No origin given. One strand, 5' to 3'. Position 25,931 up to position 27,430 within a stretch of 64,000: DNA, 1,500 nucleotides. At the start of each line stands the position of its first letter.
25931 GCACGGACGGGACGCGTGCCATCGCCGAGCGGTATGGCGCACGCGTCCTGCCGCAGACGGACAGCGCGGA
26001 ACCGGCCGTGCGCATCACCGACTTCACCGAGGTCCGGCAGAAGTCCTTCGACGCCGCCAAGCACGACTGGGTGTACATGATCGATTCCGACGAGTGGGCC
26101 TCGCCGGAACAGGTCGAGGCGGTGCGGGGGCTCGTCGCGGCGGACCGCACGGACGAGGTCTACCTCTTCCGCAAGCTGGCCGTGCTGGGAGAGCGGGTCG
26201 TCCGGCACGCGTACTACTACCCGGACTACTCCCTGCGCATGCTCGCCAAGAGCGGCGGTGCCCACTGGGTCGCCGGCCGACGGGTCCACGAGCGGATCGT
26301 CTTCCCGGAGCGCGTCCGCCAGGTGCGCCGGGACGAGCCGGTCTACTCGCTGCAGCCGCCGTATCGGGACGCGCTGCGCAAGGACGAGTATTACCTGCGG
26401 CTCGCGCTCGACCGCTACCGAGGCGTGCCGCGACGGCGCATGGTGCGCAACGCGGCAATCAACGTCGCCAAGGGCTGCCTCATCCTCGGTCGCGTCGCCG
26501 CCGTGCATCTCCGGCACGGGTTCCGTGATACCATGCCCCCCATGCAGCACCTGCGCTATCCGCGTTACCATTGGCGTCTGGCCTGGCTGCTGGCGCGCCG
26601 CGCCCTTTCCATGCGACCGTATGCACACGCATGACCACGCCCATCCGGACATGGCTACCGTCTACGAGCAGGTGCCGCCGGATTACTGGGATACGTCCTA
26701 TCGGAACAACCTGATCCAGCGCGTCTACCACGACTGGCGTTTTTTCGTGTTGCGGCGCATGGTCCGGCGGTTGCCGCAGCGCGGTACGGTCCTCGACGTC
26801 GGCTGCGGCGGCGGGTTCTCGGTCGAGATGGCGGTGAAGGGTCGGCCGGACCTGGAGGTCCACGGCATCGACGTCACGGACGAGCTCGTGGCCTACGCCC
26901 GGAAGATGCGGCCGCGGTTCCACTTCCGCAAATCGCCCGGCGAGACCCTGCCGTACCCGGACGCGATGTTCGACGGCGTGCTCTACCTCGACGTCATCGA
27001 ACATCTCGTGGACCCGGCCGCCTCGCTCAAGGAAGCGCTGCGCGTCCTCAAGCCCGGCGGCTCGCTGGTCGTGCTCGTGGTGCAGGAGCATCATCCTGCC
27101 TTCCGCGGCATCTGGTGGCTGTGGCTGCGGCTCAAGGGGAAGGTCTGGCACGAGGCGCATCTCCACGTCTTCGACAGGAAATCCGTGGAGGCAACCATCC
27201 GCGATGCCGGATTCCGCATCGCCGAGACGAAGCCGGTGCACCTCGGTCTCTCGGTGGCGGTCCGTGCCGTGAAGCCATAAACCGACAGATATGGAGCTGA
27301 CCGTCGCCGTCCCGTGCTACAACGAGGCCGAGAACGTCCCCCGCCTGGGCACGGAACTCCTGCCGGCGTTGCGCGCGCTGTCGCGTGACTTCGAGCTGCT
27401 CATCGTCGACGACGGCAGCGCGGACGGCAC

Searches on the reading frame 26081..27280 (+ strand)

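Call 88: search_protein_families(library=pfam, proteins=[window:26081-27280:+], max_evalue=0.001)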
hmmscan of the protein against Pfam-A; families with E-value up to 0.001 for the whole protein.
window:26081-27280:+ (399 aa): 7 families
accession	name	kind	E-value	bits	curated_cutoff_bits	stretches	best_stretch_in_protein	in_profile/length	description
PF08241.18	Methyltransf_11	-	1.4e-20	74.2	21.2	1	238-331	1-95/95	Methyltransferase domain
PF13489.12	Methyltransf_23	-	1.2e-17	64.6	27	1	224-382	13-163/164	Methyltransferase domain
PF13649.12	Methyltransf_25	-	8.3e-17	62.1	27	1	237-327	1-97/97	Methyltransferase domain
PF13847.12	Methyltransf_31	-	9.6e-17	61.5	27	1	236-332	6-110/145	Methyltransferase domain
PF08242.18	Methyltransf_12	-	3.8e-13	50.4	30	1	238-329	1-98/98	Methyltransferase domain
PF01209.24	Ubie_methyltran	-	6.1e-12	45.8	20.1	1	192-334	10-154/233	ubiE/COQ5 methyltransferase family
PF05175.20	MTS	-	0.0002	21.5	23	0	227-275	23-73/170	Methyltransferase small domain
